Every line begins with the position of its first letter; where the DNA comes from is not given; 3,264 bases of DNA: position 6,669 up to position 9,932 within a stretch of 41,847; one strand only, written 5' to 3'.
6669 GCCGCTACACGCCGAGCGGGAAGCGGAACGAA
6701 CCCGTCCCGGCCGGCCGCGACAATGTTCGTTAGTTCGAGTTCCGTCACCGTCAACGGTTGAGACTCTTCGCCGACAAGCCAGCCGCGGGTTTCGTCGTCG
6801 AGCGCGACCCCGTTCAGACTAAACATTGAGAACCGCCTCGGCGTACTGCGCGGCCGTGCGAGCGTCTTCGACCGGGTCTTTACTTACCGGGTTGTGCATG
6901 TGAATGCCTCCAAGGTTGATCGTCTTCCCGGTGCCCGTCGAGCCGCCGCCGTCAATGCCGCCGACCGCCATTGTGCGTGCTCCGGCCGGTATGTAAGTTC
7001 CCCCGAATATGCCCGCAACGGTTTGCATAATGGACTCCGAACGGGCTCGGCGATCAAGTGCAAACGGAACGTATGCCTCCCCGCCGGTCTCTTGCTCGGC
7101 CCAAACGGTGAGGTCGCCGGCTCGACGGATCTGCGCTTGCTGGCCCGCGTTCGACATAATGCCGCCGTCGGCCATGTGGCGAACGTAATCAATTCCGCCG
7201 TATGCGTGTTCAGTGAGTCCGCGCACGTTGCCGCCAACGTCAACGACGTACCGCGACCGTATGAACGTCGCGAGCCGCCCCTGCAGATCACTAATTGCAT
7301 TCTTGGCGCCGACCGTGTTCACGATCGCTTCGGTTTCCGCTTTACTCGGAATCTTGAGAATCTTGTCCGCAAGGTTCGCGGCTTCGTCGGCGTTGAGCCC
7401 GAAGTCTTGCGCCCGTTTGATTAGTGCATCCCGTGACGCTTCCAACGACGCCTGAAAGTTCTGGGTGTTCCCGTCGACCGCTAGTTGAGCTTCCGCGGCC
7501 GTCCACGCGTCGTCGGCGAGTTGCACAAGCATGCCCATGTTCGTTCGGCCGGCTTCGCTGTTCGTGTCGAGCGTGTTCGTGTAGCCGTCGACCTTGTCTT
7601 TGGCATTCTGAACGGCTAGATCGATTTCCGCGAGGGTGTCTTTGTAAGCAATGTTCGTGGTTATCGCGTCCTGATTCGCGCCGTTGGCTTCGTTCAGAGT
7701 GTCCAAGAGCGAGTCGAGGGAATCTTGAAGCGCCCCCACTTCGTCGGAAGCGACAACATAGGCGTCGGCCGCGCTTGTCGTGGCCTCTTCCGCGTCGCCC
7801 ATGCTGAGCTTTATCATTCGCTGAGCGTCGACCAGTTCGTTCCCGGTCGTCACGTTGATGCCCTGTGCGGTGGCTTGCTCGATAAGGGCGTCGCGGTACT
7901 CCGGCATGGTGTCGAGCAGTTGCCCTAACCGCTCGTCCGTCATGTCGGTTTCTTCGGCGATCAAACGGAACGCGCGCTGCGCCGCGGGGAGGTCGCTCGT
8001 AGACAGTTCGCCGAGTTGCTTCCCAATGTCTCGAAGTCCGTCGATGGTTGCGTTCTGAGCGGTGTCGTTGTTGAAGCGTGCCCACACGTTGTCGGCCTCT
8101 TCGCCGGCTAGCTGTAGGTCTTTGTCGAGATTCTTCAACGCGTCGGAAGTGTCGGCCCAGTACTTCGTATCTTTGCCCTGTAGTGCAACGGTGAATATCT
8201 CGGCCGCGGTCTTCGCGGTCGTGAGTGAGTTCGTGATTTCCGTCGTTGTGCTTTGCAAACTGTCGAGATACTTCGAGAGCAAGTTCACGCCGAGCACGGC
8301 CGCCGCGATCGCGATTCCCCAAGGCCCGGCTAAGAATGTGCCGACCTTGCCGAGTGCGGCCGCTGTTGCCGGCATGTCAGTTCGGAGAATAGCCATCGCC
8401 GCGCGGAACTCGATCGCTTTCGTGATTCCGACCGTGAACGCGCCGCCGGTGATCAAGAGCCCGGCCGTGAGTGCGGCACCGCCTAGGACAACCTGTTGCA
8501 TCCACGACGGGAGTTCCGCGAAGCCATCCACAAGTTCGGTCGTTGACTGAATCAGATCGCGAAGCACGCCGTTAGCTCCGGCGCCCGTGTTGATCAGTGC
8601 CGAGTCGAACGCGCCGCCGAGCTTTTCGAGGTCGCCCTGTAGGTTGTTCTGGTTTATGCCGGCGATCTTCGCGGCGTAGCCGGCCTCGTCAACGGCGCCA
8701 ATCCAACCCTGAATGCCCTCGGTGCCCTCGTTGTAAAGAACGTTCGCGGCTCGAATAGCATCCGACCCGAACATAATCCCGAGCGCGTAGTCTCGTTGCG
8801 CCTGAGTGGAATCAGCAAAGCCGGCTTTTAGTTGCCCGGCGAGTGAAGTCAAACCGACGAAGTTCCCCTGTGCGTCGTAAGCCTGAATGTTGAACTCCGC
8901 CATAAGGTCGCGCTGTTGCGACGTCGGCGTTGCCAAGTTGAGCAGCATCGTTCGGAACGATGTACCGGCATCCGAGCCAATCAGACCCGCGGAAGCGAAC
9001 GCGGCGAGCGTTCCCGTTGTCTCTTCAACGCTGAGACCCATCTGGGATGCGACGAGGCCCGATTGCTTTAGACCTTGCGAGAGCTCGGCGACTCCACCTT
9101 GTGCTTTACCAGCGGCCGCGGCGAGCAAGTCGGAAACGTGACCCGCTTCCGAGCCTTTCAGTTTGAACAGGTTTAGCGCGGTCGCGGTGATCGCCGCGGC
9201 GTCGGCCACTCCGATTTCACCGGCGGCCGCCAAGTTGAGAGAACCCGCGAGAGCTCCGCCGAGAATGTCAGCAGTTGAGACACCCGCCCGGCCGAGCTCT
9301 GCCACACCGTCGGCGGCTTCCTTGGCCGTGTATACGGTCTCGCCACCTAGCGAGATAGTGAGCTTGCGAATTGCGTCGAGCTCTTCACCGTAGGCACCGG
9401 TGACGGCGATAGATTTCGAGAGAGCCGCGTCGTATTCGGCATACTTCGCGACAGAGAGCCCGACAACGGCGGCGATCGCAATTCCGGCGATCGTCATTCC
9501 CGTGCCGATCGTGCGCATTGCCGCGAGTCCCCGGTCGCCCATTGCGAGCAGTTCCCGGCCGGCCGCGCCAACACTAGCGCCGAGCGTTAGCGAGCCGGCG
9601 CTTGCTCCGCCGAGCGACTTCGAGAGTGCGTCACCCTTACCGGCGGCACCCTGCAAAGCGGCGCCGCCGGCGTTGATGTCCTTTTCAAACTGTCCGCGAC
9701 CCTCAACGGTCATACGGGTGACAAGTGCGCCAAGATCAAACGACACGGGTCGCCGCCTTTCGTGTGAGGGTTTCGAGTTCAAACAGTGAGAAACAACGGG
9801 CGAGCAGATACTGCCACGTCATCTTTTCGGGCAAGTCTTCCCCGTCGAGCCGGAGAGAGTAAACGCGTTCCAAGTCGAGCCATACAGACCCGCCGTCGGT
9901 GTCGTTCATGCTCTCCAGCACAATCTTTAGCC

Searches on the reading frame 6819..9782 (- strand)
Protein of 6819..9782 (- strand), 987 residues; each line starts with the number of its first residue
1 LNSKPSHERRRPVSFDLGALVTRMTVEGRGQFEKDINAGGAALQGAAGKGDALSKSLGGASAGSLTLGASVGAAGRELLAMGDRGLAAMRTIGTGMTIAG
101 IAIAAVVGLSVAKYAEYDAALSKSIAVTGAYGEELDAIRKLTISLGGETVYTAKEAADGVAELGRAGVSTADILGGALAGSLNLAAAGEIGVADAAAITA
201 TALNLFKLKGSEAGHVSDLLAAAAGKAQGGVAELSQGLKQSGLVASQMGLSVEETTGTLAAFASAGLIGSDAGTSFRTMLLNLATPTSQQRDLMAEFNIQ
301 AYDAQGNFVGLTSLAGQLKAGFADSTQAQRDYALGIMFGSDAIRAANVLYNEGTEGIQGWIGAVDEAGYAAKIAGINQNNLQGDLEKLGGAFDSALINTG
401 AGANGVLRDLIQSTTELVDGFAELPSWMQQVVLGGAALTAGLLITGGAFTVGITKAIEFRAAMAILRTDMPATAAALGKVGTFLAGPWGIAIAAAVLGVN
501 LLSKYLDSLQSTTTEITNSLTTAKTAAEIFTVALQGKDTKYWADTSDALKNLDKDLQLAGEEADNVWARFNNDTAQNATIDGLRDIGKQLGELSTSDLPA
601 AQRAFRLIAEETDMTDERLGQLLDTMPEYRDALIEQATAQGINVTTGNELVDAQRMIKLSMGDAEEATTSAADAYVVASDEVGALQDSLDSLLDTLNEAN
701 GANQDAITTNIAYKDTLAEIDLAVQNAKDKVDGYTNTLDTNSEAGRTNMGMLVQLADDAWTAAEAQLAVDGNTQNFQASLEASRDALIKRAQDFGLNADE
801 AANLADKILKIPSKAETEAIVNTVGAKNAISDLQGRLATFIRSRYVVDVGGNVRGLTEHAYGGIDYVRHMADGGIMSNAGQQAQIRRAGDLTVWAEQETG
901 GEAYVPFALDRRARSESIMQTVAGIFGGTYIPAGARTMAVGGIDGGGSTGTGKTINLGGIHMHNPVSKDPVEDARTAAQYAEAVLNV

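Call 11: search_protein_families(library=phrogs, proteins=[window:6819-9782:-], max_evalue=0.00001)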
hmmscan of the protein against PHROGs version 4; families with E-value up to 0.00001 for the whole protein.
window:6819-9782:- (987 aa): 22 families
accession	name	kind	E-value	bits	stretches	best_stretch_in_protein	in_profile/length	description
phrog_1533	-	tail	5.1e-88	297.1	1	31-519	166-692/1688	tail length tape measure protein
phrog_4704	-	tail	1.7e-72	246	1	67-455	175-558/625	tail length tape measure protein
phrog_5218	-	unknown function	6.5e-66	224.4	1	32-779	143-930/1599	-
phrog_28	-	tail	2.7e-56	192.8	1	67-898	205-1058/1228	tail length tape measure protein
phrog_9696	-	tail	4.1e-49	168.3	1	61-644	29-471/1415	tail length tape measure protein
phrog_991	-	tail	3.9e-42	145.1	1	51-536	237-708/1966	tail length tape measure protein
phrog_1272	-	tail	2.8e-40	139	1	91-624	233-777/1606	tail length tape measure protein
phrog_167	-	tail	1.2e-34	120.3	1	88-486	264-615/1555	tail length tape measure protein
phrog_19074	-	unknown function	3.4e-32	112.4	1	101-418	142-459/1384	-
phrog_5493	-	tail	1.3e-29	104.2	1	87-530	43-489/1102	tail length tape measure protein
phrog_1293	-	tail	4e-27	95.5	1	88-511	155-587/1424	tail length tape measure protein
phrog_36752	-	unknown function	7.1e-26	91.3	1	117-457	79-419/1078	-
phrog_38390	-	tail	2.7e-23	83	1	76-485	24-437/1029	tail length tape measure protein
phrog_16692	-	unknown function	2.6e-22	80.1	1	91-423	156-504/1107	-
phrog_9228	-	tail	2.7e-22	80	1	43-952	150-874/1425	tail length tape measure protein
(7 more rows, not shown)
